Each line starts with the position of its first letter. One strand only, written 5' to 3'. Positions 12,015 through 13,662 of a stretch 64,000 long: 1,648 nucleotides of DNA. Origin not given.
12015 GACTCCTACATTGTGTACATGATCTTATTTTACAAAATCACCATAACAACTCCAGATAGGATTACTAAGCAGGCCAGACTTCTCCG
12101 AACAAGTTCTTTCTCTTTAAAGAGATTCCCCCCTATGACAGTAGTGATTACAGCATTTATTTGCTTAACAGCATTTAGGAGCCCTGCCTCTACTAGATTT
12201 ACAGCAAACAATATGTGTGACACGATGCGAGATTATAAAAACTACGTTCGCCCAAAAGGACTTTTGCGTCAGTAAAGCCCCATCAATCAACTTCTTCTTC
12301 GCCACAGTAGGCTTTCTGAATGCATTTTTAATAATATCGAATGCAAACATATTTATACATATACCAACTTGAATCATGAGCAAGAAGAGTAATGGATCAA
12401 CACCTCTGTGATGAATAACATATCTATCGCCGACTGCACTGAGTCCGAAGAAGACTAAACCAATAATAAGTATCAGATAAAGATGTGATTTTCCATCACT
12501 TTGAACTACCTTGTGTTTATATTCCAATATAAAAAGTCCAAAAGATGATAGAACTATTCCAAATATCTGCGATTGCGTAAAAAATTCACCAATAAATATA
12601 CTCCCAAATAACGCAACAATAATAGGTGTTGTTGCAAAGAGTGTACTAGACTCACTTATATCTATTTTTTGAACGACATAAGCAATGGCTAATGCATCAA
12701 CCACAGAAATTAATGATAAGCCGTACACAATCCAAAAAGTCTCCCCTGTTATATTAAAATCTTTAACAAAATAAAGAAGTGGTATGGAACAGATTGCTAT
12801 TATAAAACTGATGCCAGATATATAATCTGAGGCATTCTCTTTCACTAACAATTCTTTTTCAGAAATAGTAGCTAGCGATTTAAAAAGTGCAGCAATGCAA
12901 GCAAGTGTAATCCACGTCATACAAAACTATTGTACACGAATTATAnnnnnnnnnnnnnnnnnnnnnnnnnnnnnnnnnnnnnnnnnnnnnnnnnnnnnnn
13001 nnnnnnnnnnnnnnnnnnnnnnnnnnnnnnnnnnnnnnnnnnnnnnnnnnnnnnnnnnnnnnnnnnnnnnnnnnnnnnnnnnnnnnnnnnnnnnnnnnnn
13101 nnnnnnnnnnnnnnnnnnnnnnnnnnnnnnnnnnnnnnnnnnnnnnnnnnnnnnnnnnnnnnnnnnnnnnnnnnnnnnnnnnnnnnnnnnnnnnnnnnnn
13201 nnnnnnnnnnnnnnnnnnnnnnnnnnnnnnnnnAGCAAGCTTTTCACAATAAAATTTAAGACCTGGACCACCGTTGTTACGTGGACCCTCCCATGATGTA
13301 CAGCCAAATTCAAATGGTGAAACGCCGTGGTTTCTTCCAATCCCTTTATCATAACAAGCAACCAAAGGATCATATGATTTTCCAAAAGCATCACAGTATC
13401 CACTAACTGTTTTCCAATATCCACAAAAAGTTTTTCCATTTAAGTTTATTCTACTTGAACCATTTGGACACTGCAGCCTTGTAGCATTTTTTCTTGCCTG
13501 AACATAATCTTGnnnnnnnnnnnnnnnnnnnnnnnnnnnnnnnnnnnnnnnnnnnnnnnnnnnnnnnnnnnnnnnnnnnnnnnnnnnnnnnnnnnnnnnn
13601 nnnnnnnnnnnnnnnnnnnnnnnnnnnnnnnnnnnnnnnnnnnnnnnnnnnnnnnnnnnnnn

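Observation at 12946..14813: Tandem paralogous cysteine-rich secreted proteins preceded by a translationally coupled small membrane protein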

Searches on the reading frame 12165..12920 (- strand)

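Call 86: search_protein_families(library=pfam, proteins=[window:12165-12920:-], max_evalue=0.001)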
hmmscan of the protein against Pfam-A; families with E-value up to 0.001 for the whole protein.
window:12165-12920:- (251 aa): 1 family
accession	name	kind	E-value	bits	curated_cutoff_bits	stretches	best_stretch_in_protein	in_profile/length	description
PF00892.27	EamA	-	1.2e-12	48.7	28.2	1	2-132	2-133/135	EamA-like transporter family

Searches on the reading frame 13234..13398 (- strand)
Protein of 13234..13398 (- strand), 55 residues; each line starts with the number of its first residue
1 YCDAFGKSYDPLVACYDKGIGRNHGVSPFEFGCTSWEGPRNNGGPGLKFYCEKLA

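Call 90: find_homologous_proteins(query=A7, max_evalue=0.001)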
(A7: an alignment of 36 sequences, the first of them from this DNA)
Query A7 (36 sequences) (55 aa, profile of the alignment): 1 proteins with E <= 0.001 among 57 candidates.
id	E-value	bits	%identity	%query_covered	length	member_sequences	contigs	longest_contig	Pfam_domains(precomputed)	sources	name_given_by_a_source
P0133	1.1e-12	66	34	75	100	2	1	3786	-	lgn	-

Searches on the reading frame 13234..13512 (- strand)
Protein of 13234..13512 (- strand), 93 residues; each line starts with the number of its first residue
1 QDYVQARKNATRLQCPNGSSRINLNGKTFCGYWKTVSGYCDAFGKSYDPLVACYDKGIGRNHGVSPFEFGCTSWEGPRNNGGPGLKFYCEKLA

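Call 21: search_solved_structures(query=A3, max_evalue=10, show_alignments=3)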
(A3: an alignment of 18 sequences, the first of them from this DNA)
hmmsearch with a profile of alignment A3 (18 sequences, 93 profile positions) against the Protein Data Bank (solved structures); distinct sequences matched with E-value up to 10: 0.

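Call 26: search_protein_representatives(alignment_id=A3)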
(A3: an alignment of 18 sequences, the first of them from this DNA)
Query: 18 sequences, 93 profile positions. Proteins with E-value up to 0.001 (for the whole library): 34; up to 1e-10: 13; up to 1e-30: 2. The best 34 are listed.
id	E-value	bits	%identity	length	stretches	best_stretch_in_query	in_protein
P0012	5.8e-37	142.5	-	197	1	1-92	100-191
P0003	1.2e-36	141.5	-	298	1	5-92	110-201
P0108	3.8e-20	88.6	-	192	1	9-92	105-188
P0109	1.9e-19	86.3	-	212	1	13-91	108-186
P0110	4.2e-16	75.6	-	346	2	42-91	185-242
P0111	6.5e-15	71.8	-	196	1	15-91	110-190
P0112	1.8e-13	67.2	-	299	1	11-92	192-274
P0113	4.7e-13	65.8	-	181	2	34-90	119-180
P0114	1.5e-11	61.0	-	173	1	12-90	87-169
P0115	1.6e-11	60.9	-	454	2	16-92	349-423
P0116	2.2e-11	60.5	-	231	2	41-90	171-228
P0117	5.9e-11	59.1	-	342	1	41-91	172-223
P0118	6.1e-11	59.1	-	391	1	41-92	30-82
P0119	2.1e-10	57.4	-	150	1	41-92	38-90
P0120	3.8e-10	56.5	-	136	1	37-92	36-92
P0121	7.6e-10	55.5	-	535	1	37-92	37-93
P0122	2.2e-09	54.1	-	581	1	37-92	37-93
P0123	1.2e-08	51.7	-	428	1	31-91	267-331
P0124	2.0e-08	51.0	-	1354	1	17-92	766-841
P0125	1.0e-07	48.7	-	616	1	32-92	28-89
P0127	4.2e-07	46.7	-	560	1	23-91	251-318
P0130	2.5e-06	44.3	-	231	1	40-91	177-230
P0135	4.5e-05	40.2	-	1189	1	38-91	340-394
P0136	4.5e-05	40.2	-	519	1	38-91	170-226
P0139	3.8e-04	37.3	-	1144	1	27-92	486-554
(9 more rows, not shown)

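Call 30: search_protein_families(library=ncbifam, proteins=[P0111, P0108], max_evalue=0.1)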
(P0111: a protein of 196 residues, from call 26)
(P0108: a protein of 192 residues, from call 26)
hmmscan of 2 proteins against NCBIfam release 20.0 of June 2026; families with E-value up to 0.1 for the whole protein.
P0111 (196 aa): 0 families

P0108 (192 aa): 0 families

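Call 52: search_protein_families(library=pfam, proteins=[P0110, P0117, P0121, P0123, P0124, P0127, P0130, P0135, P0136, P0139], max_evalue=0.01)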
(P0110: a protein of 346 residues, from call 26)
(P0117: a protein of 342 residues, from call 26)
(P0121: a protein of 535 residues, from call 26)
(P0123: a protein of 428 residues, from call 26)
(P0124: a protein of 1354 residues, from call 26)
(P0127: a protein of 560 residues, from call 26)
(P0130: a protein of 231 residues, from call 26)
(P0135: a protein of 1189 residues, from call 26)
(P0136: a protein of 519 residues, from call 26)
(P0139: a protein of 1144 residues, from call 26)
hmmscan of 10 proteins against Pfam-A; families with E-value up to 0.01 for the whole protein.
P0110 (346 aa): 0 families

P0117 (342 aa): 0 families

P0121 (535 aa): 4 families
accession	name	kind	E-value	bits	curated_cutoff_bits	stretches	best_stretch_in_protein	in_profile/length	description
PF14524.12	Wzt_C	-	0.0004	20.8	30.4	0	251-348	19-113/143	Wzt C-terminal domain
PF23861.1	Ribophorin_II_2nd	-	0.0035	17.9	23.4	0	289-346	34-91/105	Ribophorin II second domain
PF20431.4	E_motif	-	0.0043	17.7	27.3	0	401-430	12-41/63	E motif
PF19077.6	Big_13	-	0.0093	16.9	27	0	312-358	55-98/102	Bacterial Ig-like domain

P0123 (428 aa): 0 families

P0124 (1354 aa): 0 families

P0127 (560 aa): 0 families

P0130 (231 aa): 0 families

P0135 (1189 aa): 0 families

P0136 (519 aa): 3 families
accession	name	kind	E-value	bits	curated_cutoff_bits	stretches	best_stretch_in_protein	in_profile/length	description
PF22352.2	K319L-like_PKD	-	0.0003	21.2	27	1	331-395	8-74/84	K319L-like, PKD domain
PF00801.26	PKD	-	0.00064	20.1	23.5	1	323-396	4-72/80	PKD domain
PF18911.6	PKD_4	-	0.0013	19.2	27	1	325-396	9-75/85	PKD domain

P0139 (1144 aa): 4 families
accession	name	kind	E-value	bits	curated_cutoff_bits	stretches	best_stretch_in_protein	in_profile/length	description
PF08517.17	AXH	-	1.3e-08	35.8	33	1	30-134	3-113/116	Ataxin-1 and HBP1 module (AXH)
PF01079.26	Hint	-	7.4e-08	32.7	29.7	1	25-152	11-136/213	Hint module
PF14890.11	Intein_splicing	-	1.5e-06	28.6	35.8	1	43-175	11-155/155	Intein splicing domain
PF07591.16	PT-HINT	-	0.0056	17.4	27.7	0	41-175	8-136/137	Pretoxin HINT domain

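Call 53: list_cluster_members(proteins=[P0110, P0113, P0116, P0118, P0121, P0124, P0130, P0135, P0117, P0109])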
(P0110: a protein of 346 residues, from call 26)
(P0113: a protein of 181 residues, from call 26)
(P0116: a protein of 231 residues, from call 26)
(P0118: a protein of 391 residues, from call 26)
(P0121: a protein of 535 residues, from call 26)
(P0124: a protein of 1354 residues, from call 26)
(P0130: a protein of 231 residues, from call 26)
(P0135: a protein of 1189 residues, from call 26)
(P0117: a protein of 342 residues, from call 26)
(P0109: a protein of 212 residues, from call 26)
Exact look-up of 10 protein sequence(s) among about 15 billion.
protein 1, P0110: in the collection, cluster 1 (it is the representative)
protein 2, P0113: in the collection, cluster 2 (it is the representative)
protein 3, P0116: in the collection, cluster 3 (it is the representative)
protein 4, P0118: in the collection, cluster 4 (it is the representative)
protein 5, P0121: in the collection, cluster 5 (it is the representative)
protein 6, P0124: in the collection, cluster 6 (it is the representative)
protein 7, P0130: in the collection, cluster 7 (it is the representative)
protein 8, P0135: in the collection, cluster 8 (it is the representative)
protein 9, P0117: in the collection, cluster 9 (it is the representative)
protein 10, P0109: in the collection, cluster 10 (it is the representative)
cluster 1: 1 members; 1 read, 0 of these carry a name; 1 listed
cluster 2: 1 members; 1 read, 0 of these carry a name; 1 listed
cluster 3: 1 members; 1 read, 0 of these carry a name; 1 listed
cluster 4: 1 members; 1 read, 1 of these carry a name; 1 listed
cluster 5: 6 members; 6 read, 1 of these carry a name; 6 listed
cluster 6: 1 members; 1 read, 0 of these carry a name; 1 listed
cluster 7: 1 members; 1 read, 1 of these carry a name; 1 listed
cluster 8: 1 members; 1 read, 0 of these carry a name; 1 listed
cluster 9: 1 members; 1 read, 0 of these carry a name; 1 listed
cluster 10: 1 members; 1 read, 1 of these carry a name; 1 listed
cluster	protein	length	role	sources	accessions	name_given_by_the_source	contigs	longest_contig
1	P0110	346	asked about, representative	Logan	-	-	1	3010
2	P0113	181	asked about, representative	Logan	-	-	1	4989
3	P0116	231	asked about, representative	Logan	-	-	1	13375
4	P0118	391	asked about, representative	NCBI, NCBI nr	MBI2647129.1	hypothetical protein HYW99_01515, partial [Candidatus Woesearchaeota archaeon] | hypothetical protein [Candidatus Woesearchaeota archaeon]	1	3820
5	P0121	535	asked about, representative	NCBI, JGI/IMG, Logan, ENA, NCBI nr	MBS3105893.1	hypothetical protein J4234_06585 [Candidatus Woesearchaeota archaeon] | hypothetical protein [Candidatus Woesearchaeota archaeon]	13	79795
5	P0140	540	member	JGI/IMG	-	-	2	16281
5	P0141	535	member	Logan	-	-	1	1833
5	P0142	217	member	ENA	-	-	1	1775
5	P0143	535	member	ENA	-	-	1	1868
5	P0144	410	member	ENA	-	-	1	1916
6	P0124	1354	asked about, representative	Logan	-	-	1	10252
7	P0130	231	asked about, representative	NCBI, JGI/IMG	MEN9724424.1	MAG: hypothetical protein RJB38_2410 [Pseudomonadota bacterium] | hypothetical protein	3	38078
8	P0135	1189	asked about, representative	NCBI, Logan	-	-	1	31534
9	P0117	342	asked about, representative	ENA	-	-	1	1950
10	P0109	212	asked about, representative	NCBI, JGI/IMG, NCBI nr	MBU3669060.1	MAG: hypothetical protein FGM57_03820 [Candidatus Taylorbacteria bacterium] | hypothetical protein [Candidatus Taylorbacteria bacterium]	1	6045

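Call 59: find_related_loci(query=A3, collection=genome_contigs, flank=4000)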
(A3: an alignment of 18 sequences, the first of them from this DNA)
Query A3 (93 aa) in genome_contigs; peptide patterns used: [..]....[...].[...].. (x = any residue, [..] = any of these).
27 stretches matched a pattern, but none encodes a relative of the query by tblastn (E <= 1e-3).

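Call 61: find_related_loci(query=A3, collection=viral_contigs, flank=4000)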
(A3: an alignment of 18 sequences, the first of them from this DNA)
Query A3 (93 aa) in viral_contigs; peptide patterns used: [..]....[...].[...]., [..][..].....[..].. (x = any residue, [..] = any of these).
15 stretches matched a pattern, but none encodes a relative of the query by tblastn (E <= 1e-3).
